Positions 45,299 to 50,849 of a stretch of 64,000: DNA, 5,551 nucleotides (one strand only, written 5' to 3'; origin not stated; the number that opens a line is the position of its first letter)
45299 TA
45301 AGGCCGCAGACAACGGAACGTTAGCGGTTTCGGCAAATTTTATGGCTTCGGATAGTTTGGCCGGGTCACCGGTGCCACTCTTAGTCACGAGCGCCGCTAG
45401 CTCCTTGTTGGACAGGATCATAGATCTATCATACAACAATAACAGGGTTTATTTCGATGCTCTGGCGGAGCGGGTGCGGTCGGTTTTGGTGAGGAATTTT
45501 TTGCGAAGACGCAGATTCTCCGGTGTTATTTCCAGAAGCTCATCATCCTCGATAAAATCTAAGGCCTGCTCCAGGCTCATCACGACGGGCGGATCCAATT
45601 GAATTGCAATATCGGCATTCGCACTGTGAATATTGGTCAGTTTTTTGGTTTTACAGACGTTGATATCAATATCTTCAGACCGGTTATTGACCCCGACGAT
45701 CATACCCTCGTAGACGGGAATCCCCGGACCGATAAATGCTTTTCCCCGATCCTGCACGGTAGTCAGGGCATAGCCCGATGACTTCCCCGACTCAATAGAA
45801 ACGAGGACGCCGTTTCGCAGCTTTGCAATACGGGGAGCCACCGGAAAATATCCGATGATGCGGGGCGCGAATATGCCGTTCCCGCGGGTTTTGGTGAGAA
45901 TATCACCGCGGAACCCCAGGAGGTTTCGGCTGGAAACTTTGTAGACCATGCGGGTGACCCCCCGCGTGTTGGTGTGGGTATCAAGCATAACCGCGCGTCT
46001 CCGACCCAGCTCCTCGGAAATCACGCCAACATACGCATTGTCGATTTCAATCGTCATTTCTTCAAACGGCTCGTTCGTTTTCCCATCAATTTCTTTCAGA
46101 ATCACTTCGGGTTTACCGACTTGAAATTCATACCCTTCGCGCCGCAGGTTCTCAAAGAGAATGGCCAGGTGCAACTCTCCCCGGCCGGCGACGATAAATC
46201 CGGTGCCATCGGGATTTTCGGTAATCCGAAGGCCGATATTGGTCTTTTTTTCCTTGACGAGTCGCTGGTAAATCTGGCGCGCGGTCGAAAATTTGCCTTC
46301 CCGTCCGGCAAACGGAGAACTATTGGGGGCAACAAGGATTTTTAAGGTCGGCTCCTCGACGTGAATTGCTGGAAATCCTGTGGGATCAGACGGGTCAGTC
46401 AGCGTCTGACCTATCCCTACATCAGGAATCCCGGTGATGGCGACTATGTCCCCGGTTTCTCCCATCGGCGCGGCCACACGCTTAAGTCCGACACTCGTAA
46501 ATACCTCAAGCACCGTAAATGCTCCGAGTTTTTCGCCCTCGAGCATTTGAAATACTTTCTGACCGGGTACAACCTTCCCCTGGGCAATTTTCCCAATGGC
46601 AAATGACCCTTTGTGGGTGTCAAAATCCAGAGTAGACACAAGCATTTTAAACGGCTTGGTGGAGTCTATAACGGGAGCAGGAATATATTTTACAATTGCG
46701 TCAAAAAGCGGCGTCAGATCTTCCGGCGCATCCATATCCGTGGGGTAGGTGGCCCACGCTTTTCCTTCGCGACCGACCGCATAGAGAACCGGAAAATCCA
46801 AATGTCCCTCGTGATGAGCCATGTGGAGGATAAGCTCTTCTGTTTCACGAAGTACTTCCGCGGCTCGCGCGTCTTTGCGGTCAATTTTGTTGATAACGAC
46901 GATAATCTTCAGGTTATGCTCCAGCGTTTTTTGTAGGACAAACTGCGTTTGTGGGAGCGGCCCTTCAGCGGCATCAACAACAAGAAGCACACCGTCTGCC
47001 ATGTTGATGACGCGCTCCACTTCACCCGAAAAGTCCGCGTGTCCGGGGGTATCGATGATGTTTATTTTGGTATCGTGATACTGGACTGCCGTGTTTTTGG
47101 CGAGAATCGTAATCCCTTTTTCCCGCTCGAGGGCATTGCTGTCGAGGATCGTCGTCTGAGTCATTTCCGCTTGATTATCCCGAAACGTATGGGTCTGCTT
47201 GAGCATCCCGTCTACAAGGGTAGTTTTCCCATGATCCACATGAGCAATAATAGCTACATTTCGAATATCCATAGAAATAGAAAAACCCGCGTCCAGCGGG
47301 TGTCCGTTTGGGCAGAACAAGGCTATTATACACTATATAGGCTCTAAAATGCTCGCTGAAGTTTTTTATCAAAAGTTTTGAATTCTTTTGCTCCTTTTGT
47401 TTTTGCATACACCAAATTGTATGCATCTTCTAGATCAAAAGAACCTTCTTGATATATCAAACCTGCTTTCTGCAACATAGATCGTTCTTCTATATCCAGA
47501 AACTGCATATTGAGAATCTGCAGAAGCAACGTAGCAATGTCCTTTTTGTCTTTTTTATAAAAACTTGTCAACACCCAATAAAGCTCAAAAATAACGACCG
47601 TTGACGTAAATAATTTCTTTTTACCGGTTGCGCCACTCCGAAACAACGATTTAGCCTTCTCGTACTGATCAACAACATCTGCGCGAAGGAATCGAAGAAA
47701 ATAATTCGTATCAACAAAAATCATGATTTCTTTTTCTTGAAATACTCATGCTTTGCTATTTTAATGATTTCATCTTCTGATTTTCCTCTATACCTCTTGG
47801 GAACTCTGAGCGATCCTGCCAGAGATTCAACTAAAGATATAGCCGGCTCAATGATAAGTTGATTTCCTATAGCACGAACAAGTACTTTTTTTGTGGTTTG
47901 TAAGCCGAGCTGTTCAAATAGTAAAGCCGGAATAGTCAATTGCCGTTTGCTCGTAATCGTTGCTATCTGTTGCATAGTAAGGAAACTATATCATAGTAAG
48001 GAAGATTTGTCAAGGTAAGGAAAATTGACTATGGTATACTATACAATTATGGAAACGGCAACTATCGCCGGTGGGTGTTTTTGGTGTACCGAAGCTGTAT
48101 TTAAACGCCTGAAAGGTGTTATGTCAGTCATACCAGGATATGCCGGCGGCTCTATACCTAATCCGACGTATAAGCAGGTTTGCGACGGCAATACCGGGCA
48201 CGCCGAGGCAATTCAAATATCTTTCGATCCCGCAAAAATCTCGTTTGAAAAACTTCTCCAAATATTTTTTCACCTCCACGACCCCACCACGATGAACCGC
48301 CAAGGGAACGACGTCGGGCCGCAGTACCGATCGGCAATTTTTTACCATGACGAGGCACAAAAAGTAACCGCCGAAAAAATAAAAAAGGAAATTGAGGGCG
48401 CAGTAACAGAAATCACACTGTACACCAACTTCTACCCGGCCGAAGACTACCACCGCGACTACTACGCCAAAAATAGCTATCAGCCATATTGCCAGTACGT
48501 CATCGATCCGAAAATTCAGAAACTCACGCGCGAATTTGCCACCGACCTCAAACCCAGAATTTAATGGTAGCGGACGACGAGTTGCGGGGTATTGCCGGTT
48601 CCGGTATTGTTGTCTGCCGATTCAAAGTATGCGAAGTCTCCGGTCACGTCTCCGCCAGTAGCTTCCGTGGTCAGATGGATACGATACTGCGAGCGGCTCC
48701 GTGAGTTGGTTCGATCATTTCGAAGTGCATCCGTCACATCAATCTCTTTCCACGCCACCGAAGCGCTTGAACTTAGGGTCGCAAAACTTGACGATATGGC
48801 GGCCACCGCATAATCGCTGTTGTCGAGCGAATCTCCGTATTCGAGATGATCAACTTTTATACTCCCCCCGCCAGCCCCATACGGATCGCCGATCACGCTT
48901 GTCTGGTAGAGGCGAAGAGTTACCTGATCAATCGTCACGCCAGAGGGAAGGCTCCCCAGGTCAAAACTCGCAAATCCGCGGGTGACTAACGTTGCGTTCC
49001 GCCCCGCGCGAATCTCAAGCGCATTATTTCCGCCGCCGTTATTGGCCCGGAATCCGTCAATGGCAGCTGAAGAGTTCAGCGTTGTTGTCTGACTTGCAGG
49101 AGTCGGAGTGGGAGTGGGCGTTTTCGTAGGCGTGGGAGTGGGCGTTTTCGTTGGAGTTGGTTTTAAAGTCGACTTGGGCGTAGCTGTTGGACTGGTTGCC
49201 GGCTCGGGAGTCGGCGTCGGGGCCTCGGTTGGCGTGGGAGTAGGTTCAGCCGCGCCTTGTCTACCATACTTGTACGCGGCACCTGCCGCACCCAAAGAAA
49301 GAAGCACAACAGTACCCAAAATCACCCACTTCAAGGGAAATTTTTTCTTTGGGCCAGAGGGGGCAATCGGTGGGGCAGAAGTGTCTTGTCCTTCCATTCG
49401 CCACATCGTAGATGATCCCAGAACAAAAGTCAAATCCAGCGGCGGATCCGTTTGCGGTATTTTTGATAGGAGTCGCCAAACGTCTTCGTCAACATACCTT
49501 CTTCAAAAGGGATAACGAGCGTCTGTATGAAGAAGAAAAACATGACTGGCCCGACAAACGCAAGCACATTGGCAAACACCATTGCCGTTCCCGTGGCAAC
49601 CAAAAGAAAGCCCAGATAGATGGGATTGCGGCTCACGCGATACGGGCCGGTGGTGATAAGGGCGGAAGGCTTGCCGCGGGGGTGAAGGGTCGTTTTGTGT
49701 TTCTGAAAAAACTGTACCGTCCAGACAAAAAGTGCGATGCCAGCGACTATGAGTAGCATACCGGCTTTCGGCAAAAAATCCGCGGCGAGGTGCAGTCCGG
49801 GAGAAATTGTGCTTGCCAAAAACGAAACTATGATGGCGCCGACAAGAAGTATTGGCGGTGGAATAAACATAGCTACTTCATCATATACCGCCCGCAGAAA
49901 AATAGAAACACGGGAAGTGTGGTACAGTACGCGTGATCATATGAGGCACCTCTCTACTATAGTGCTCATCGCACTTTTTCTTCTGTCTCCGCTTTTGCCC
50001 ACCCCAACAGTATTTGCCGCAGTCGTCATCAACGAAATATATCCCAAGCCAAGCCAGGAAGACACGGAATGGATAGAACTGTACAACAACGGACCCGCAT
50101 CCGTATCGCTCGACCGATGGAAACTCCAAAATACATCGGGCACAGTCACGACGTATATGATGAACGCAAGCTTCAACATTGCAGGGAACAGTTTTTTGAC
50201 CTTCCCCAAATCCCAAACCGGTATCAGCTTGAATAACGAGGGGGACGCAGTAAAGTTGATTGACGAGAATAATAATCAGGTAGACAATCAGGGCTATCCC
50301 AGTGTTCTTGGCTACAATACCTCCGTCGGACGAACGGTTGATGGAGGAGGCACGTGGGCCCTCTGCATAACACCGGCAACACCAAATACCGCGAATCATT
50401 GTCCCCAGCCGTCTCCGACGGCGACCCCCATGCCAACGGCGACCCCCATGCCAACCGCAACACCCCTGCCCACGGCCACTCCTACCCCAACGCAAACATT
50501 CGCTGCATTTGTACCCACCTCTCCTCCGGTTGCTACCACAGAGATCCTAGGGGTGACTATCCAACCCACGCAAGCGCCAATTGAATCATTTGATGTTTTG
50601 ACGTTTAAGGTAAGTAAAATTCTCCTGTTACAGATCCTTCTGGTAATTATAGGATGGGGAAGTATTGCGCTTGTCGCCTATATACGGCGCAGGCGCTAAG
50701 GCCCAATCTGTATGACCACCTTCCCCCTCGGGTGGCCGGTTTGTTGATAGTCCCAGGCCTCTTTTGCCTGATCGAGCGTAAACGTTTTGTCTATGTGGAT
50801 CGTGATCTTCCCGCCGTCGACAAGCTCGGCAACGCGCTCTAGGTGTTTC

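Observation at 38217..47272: Gram-positive/CPR-style type IV pilus locus co-directional with typA; five prepilin-like genes including a 648 aa subunit and an uncharacterised C-terminally anchored protein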

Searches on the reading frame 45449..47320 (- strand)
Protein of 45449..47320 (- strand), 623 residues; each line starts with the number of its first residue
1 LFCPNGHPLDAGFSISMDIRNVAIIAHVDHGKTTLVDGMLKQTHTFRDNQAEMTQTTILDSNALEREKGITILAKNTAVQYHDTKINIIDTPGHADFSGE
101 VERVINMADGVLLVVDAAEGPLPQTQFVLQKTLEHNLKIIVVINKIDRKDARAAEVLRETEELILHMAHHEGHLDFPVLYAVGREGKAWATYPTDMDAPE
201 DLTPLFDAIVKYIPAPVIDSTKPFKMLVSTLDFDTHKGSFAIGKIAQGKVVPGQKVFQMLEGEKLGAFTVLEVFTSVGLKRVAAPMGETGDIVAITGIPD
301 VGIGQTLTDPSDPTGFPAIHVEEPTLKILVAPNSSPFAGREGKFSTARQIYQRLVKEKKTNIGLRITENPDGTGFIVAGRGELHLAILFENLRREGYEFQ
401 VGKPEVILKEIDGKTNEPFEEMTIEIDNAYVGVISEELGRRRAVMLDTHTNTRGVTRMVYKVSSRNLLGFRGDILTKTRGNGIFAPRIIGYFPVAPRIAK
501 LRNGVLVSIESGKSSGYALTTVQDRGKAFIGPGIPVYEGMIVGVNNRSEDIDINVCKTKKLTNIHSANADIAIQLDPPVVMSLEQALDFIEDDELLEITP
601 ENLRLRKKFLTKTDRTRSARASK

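Call 3: search_protein_families(library=pfam, proteins=[window:45449-47320:-], max_evalue=0.1)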
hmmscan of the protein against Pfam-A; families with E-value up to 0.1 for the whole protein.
window:45449-47320:- (623 aa): 14 families
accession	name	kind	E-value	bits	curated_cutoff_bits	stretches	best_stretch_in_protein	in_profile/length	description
PF00009.33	GTP_EFTU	-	5.1e-55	186.4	26.5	1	18-214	2-187/188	Elongation factor Tu GTP binding domain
PF21018.2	BipA_C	-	2e-43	147.1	23.8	1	503-611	1-109/110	TypA/BipA C-terminal domain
PF00679.30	EFG_C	-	1.9e-15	57.1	27.9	1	416-499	3-86/89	Elongation factor G C-terminus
PF01926.29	MMR_HSR1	-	5.4e-08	33.4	21.9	1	22-145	2-113/113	50S ribosome-binding GTPase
PF03144.31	GTP_EFTU_D2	-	2e-05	25.4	30.3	1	241-308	4-73/73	Elongation factor Tu domain 2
PF14492.12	EFG_III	-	3.4e-05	24.3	27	1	351-402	22-74/75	Elongation Factor G, domain III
PF02421.24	FeoB_N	-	0.00014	21.8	27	1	69-156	32-125/156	Ferrous iron transport protein B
PF00071.28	Ras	-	0.00053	20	21.6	1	69-155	33-123/162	Ras family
PF00025.27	Arf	-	0.0012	18.8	22.3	1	56-162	28-141/174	ADP-ribosylation factor family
PF22042.2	EF-G_D2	-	0.0019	18.7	27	1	223-308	1-82/84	Elongation factor G domain 2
PF00350.29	Dynamin_N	-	0.0025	18.3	27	1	43-146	62-168/168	Dynamin family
PF08477.19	Roc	-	0.0027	18.4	27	1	26-147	6-119/119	Ras of Complex, Roc, domain of DAPkinase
PF00735.24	Septin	-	0.0038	17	26.2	1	21-98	6-76/280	Septin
PF09439.16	SRPRB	-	0.0088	15.9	25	1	23-158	7-131/178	Signal recognition particle receptor beta subunit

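Call 4: search_protein_families(library=ncbifam, proteins=[window:45449-47320:-], max_evalue=0.1)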
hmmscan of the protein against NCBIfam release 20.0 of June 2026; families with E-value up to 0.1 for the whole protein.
window:45449-47320:- (623 aa): 46 families (the best 25 are shown)
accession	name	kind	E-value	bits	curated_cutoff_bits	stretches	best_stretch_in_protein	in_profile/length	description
TIGR01394.1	TypA_BipA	equivalog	2.1e-236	785.8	757.3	1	19-617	1-594/594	translational GTPase TypA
NF007583.0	PRK10218.1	equivalog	6.3e-188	625.6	1260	1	18-623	4-605/607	ribosome-dependent GTPase TypA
TIGR01393.1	lepA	equivalog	3.2e-54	184.3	533.9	1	18-399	2-360/595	translation elongation factor 4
NF009381.0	PRK12740.1-5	subfamily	5.1e-53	180.5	583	3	17-162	7-152/692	elongation factor G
TIGR00490.1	aEF-2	equivalog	2.4e-48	164.8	738.45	3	19-148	19-150/720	elongation factor EF-2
TIGR00484.1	EF-G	equivalog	2.9e-48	164.5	659.4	3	18-158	9-149/691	elongation factor G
NF012153.1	tet_protect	equivalog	9.8e-45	152.9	775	2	21-162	2-143/614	tetracycline resistance ribosomal protection protein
NF009377.1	PRK12740.1-1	equivalog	3.8e-40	138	890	3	16-162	10-156/700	elongation factor G-like protein EF-G2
NF009891.0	PRK13351.1-1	equivalog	8.7e-40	136.9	597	3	18-162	8-152/681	elongation factor G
NF000120.3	47473_otr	exception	1.4e-37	129.6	900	2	21-162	4-145/608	tetracycline resistance ribosomal protection protein Otr(A)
NF058620.1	EFG2_Bacteroid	exception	4.7e-31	107.9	1000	2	17-162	7-152/717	elongation factor G2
NF033148.1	tet_protect_M_W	exception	9.1e-31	106.9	1100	1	17-161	1-145/639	TetM/TetW/TetO/TetS family tetracycline resistance ribosomal protection protein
NF009379.0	PRK12740.1-3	equivalog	4.1e-30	105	513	2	17-160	6-149/674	elongation factor G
NF001964.0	PRK00741.1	equivalog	4.3e-28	98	473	1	20-164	13-161/529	peptide chain release factor 3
NF009372.0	PRK12735.1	subfamily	4.9e-27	94.8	479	1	20-295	13-279/396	elongation factor Tu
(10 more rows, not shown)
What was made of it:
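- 45449..47272 (-): typA/bipA translational GTPase. It lies upstream, is co-directional and may be co-transcribed, but it is not part of the pilus machinery. TIGR01394 785.8 bits, above cut-off 757 (call 4).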

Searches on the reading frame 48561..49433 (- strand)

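Call 7: search_protein_families(library=pfam, proteins=[window:48561-49433:-], max_evalue=0.01)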
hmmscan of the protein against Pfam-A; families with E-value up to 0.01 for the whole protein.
window:48561-49433:- (290 aa): 1 family
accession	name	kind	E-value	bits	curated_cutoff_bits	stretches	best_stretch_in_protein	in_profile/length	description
PF24517.2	CBM96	-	5.2e-07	30.1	26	0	215-288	101-163/164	Carbohydrate-binding module family 96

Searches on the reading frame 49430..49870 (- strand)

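Call 73: search_protein_families(library=pfam, proteins=[window:49430-49870:-], max_evalue=0.001)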
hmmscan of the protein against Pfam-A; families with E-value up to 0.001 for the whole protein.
window:49430-49870:- (146 aa): 4 families
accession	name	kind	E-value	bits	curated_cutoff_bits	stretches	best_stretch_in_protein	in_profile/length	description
PF04191.18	PEMT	-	1.8e-15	57.7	25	1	36-133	5-104/105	Phospholipid methyltransferase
PF06966.17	DUF1295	-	1.3e-06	28.5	20.4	1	29-141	116-234/235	Protein of unknown function (DUF1295)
PF04140.19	ICMT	-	1.1e-05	26.2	24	1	41-127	5-93/95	Isoprenylcysteine carboxyl methyltransferase (ICMT) family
PF13903.11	Claudin_2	-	0.00075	19.8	29.1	0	25-59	118-147/192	PMP-22/EMP/MP20/Claudin tight junction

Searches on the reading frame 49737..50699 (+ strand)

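Call 7: search_protein_families(library=pfam, proteins=[window:49737-50699:+], max_evalue=0.01)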
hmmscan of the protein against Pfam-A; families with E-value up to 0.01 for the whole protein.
window:49737-50699:+ (320 aa): 1 family
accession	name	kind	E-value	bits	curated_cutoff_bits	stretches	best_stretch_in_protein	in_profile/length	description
PF00932.25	LTD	-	2.2e-18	67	34.3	1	94-187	6-107/109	Lamin Tail Domain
